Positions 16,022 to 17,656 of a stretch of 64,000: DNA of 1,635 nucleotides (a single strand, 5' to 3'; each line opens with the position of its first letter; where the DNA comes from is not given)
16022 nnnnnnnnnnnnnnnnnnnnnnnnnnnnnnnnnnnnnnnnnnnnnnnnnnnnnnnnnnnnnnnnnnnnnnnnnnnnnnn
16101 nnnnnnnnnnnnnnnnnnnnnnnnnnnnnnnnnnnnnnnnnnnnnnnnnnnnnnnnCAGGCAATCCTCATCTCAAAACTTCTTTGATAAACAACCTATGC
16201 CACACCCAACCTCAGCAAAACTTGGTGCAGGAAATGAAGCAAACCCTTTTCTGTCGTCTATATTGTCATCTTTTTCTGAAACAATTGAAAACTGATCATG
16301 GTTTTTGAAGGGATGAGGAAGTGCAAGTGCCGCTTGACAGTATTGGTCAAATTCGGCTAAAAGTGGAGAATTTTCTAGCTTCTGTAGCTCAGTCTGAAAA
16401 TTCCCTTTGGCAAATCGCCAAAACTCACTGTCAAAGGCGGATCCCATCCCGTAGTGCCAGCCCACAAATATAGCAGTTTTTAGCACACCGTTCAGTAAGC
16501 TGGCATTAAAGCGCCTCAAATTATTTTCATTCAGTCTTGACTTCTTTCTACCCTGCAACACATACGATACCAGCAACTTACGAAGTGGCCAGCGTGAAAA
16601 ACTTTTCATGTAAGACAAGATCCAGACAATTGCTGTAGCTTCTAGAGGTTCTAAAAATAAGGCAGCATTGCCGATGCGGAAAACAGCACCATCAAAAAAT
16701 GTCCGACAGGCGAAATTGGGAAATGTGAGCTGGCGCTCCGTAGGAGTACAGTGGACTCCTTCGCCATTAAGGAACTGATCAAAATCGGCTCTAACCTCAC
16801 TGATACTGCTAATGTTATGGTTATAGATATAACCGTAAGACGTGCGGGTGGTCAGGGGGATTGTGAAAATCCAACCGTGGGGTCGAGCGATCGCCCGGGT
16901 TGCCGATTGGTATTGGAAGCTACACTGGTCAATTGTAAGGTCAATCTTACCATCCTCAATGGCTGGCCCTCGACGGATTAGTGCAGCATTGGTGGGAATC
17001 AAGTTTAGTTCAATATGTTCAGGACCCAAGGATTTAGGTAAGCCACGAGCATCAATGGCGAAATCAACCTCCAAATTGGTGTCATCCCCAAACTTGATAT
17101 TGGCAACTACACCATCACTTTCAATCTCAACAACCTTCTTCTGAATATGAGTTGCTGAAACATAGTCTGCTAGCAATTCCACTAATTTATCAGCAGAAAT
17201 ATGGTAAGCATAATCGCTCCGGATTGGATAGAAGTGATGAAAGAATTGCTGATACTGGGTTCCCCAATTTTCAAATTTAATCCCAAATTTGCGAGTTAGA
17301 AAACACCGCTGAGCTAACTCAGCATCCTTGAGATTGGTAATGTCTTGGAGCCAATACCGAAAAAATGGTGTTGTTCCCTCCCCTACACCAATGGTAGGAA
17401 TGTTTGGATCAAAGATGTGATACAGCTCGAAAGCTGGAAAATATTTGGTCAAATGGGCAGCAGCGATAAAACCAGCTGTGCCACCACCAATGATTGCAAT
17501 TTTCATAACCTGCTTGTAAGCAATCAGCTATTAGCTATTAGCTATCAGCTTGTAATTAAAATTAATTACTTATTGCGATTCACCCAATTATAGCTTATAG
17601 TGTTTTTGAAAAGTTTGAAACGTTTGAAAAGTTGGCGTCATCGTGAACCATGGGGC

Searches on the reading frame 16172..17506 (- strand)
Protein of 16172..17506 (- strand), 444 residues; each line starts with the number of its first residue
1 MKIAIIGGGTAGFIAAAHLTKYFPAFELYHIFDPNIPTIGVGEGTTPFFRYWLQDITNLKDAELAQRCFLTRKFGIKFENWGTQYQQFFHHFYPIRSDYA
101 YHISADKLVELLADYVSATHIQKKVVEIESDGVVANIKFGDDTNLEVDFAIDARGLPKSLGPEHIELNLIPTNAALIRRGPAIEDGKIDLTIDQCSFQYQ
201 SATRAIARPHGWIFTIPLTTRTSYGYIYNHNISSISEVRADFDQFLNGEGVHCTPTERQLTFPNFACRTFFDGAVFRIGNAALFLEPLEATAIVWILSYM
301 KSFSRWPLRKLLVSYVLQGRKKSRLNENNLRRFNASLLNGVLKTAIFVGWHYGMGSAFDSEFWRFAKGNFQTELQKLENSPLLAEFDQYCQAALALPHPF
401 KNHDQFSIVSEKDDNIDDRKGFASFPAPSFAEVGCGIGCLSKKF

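Call 3: search_protein_families(library=pfam, proteins=[window:16172-17506:-], max_evalue=0.01)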
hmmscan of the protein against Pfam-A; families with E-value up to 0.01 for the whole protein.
window:16172-17506:- (444 aa): 3 families
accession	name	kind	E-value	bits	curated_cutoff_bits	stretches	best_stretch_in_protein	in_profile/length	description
PF04820.20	Trp_halogenase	-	3.8e-49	168.2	21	2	98-375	150-410/458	Tryptophan halogenase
PF13454.12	NAD_binding_9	-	0.0039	17.6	21.8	0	4-151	1-149/155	FAD-NAD(P)-binding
PF05834.18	Lycopene_cycl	-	0.006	16.1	23.4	0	3-161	2-146/380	Lycopene cyclase protein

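Call 4: search_protein_families(library=ncbifam, proteins=[window:16172-17506:-], max_evalue=0.01)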
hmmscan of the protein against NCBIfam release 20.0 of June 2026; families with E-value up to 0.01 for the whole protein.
window:16172-17506:- (444 aa): 4 families
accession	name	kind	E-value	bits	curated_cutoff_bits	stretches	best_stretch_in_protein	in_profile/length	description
NF005243.0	PRK06753.1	equivalog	6e-07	28.7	365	1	1-156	1-150/374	hypothetical protein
NF049967.1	QhpG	equivalog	7.4e-05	21.8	240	1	3-295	1-274/423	flavin-dependent monooxygenase QhpG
TIGR01790.1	carotene-cycl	subfamily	0.00043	19.5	209.5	1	3-160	2-142/387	lycopene cyclase family protein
NF033113.0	halo_ClmS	equivalog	0.009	14.5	900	0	2-160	4-169/570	chloramphenicol-biosynthetic FADH2-dependent halogenase CmlS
